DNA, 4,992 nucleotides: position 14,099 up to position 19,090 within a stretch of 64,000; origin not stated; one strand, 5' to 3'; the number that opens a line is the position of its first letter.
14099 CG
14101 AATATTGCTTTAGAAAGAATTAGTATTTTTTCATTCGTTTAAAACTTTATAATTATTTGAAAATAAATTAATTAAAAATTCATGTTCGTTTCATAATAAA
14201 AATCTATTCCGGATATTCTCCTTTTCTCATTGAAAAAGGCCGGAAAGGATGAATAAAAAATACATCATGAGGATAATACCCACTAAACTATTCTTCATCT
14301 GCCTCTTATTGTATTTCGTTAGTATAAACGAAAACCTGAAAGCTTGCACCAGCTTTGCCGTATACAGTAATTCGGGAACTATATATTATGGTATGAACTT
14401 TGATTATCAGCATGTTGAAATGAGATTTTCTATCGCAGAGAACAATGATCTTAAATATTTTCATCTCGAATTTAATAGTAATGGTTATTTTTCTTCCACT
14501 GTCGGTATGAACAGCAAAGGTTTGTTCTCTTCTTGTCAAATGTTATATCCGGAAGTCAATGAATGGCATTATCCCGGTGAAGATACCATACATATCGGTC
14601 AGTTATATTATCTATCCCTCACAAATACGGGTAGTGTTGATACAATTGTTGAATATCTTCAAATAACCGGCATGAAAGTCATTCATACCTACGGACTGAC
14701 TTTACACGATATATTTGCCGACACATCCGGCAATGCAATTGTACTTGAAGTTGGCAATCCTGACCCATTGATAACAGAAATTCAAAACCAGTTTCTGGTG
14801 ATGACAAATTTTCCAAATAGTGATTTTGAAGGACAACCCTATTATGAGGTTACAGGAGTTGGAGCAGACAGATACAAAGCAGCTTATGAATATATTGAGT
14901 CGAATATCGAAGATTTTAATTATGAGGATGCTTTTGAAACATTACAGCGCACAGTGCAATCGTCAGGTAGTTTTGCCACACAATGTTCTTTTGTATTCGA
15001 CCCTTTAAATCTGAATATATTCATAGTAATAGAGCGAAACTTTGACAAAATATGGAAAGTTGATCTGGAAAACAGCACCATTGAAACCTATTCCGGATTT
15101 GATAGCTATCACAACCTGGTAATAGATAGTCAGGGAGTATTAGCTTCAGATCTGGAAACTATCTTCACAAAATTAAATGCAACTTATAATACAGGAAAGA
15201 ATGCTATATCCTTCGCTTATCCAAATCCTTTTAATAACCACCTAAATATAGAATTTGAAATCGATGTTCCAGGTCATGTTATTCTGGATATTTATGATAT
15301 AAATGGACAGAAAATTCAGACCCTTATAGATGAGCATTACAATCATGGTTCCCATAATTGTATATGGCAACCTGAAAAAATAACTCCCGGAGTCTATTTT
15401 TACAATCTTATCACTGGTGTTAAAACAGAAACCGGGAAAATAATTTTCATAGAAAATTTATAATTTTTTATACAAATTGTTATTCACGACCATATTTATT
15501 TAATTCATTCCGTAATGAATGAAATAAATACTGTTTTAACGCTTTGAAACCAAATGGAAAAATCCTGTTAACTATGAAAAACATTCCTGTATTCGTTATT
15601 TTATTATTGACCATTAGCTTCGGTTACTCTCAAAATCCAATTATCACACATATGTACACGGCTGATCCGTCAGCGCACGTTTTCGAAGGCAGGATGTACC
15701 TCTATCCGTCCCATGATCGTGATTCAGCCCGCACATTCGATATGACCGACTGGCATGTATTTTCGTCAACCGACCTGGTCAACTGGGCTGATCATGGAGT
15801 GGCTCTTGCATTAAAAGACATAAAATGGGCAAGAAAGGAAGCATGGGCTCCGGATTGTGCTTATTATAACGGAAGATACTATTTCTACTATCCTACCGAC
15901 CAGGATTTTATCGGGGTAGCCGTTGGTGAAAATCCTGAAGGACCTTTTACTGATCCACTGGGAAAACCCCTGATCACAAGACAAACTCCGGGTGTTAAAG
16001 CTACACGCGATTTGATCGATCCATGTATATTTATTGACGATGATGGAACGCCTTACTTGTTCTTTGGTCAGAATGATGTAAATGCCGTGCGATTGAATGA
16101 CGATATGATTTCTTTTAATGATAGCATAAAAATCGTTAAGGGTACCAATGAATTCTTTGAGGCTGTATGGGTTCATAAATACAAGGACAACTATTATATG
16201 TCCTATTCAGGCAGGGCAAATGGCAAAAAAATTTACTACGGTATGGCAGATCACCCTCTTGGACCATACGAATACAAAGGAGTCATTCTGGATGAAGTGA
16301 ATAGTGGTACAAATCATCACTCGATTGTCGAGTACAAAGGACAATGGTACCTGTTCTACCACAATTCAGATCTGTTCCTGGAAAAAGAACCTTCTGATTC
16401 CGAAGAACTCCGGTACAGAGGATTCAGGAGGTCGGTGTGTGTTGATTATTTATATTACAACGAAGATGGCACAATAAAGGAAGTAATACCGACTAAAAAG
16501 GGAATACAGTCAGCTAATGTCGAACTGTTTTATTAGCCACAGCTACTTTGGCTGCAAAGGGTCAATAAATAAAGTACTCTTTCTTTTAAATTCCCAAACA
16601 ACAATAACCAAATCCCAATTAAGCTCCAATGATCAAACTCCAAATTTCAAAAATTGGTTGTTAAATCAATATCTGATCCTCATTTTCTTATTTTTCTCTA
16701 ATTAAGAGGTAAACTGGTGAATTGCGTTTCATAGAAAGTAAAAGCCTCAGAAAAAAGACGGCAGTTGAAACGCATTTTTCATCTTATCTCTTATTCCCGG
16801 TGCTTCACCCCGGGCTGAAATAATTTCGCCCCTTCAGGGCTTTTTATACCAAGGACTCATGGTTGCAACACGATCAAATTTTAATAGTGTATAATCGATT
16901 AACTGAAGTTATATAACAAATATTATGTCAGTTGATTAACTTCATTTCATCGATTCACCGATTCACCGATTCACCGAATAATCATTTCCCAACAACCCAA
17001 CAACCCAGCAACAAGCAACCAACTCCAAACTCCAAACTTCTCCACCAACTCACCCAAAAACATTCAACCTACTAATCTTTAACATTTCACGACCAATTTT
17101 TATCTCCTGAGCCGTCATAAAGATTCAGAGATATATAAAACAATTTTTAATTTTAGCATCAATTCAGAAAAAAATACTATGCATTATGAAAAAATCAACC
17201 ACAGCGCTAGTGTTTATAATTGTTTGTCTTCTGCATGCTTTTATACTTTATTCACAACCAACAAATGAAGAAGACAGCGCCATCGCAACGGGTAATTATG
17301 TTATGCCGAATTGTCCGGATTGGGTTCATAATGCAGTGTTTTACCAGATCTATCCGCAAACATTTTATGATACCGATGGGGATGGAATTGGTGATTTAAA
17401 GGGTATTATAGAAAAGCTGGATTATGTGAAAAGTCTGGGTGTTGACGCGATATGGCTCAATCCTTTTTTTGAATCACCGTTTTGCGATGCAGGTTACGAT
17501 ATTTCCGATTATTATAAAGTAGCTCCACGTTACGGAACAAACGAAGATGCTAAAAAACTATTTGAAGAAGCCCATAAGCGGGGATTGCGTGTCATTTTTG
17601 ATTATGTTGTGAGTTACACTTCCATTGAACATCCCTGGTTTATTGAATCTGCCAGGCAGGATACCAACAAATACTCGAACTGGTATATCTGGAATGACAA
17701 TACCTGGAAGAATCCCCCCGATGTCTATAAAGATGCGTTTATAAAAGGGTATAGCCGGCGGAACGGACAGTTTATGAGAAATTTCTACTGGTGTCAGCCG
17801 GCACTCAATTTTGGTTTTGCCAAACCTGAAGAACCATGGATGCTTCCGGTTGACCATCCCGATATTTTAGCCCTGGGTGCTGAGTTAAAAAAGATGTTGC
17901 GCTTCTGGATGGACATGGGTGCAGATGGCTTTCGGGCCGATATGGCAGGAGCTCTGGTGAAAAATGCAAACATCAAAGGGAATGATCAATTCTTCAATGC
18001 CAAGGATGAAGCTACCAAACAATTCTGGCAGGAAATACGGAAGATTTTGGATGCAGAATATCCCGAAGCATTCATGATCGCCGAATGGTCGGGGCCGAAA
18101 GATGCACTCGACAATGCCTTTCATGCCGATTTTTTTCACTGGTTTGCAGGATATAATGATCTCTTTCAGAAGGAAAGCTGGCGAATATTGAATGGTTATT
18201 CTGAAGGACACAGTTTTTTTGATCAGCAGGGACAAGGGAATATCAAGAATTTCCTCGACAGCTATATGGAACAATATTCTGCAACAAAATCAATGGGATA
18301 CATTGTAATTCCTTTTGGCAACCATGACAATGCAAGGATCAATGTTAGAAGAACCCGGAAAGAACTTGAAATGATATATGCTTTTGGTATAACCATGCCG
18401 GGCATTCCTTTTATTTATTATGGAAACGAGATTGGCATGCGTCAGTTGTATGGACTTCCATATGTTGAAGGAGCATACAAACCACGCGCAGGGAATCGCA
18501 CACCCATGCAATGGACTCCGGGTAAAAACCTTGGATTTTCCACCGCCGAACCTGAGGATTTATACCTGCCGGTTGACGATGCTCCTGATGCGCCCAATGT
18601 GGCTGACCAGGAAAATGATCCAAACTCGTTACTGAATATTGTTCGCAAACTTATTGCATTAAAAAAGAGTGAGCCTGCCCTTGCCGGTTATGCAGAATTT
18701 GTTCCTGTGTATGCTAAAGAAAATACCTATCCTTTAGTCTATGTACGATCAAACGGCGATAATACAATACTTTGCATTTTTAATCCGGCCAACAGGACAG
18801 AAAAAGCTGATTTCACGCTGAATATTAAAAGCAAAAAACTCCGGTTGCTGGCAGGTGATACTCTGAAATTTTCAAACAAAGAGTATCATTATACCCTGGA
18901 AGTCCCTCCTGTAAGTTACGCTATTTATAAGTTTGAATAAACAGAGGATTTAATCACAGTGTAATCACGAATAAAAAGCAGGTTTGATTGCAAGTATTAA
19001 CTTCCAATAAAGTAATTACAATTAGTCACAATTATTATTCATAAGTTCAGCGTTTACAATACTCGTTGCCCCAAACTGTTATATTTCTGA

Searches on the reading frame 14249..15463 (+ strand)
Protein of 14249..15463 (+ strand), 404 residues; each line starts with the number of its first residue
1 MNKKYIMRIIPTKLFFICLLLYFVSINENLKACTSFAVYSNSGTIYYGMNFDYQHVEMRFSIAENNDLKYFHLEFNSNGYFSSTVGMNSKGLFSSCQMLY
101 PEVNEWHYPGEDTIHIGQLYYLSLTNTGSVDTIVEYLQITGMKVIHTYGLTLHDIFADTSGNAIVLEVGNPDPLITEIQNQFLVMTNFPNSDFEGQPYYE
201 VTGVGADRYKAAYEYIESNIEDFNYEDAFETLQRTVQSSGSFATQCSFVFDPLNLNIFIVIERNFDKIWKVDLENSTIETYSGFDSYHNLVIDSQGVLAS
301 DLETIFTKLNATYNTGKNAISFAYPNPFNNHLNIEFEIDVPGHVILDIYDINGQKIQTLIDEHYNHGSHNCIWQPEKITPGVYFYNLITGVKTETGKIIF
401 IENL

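Call 22: search_protein_families(library=pfam, proteins=[window:14249-15463:+], max_evalue=0.00001)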
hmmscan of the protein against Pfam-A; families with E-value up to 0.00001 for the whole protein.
window:14249-15463:+ (404 aa): 2 families
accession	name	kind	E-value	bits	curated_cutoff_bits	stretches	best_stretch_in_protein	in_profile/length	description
PF18962.6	Por_Secre_tail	-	2.9e-08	34.3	27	1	324-399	2-74/75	Secretion system C-terminal sorting domain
PF02275.23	CBAH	-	5.9e-07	29.9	20.4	1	84-196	67-183/316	Linear amide C-N hydrolases, choloylglycine hydrolase family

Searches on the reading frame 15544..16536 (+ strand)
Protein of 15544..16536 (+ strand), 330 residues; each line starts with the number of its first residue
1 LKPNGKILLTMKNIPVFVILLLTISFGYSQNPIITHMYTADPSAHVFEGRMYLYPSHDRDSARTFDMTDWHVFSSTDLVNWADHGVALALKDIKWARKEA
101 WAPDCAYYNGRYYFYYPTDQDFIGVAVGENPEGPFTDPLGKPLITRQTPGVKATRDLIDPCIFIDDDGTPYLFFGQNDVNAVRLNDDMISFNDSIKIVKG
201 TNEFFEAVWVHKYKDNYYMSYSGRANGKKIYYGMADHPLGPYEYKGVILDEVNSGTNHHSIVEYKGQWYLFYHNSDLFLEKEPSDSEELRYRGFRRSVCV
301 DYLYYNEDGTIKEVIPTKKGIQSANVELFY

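Call 22: search_protein_families(library=pfam, proteins=[window:15544-16536:+], max_evalue=0.00001)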
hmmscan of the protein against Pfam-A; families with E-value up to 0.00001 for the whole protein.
window:15544-16536:+ (330 aa): 2 families
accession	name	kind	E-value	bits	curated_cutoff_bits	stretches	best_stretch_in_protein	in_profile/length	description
PF04616.20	Glyco_hydro_43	-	1.4e-45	156.3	32.2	1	30-311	2-288/288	Glycosyl hydrolases family 43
PF00251.26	Glyco_hydro_32N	-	1.1e-06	28.9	22.1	1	41-178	11-152/307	Glycosyl hydrolases family 32 N-terminal domain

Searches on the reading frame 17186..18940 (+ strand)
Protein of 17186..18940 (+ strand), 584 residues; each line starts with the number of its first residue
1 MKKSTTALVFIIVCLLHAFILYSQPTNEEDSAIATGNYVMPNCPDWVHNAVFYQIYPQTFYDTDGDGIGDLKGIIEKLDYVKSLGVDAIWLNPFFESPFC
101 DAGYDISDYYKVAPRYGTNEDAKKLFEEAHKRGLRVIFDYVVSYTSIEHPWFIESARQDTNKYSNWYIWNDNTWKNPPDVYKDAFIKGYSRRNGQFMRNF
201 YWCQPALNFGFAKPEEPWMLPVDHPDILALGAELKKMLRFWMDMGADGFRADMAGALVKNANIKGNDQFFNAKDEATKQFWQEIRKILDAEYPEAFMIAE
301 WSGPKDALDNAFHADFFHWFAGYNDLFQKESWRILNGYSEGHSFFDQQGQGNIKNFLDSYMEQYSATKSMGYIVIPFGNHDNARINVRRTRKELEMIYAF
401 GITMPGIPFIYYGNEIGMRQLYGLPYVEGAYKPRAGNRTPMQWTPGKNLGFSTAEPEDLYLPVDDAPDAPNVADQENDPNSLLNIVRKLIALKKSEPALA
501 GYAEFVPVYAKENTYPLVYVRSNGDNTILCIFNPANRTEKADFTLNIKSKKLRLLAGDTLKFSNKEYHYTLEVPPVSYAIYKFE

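Call 22: search_protein_families(library=pfam, proteins=[window:17186-18940:+], max_evalue=0.00001)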
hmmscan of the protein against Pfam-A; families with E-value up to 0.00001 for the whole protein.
window:17186-18940:+ (584 aa): 2 families
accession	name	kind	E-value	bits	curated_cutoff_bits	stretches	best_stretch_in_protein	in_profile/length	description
PF00128.31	Alpha-amylase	-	4.1e-85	287.1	22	1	54-499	1-443/446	Alpha amylase, catalytic domain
PF16657.11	Malt_amylase_C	-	1.1e-06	29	27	1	513-580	10-75/75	Maltogenic Amylase, C-terminal domain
